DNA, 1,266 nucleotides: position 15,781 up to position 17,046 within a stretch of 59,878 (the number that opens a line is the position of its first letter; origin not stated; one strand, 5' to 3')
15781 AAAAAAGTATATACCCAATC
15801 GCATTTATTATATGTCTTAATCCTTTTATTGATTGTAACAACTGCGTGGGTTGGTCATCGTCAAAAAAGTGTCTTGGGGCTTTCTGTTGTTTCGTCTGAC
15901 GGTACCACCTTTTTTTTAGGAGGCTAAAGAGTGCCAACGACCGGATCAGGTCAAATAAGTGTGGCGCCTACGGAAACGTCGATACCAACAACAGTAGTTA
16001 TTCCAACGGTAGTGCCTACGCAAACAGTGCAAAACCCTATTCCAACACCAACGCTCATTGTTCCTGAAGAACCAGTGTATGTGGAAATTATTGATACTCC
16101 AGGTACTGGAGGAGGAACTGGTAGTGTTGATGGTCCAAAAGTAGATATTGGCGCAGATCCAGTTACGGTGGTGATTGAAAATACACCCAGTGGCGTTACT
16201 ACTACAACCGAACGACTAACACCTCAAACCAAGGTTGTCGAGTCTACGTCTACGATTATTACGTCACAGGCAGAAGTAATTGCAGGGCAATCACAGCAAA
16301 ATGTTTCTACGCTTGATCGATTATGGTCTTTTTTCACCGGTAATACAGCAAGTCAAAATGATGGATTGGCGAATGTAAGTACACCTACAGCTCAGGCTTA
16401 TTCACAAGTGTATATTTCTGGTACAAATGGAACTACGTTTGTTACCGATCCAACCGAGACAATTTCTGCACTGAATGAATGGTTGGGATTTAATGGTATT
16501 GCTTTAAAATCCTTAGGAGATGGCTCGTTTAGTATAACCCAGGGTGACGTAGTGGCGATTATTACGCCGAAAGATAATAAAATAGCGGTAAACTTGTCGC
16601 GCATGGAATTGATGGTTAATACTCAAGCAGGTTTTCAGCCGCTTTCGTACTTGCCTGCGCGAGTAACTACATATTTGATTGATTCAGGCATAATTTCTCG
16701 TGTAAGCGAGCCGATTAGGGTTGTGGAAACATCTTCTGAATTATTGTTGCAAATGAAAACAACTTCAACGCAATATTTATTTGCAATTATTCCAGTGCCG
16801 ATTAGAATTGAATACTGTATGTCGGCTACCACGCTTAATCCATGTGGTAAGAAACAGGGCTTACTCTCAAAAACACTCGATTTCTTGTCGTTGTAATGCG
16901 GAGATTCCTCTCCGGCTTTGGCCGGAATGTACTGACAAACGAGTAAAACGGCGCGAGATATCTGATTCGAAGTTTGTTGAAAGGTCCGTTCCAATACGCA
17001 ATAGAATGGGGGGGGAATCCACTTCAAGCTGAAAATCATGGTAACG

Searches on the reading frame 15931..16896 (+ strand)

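Call 39: search_protein_families(library=pfam, proteins=[window:15931-16896:+], max_evalue=0.1)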
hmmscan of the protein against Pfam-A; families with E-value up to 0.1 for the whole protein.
window:15931-16896:+ (321 aa): 1 family
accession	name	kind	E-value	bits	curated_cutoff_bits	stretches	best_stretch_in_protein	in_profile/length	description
PF01861.22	BpsA_C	-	0.058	13.1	27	1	168-205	114-152/243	Branched-chain polyamine synthase A C-terminal domain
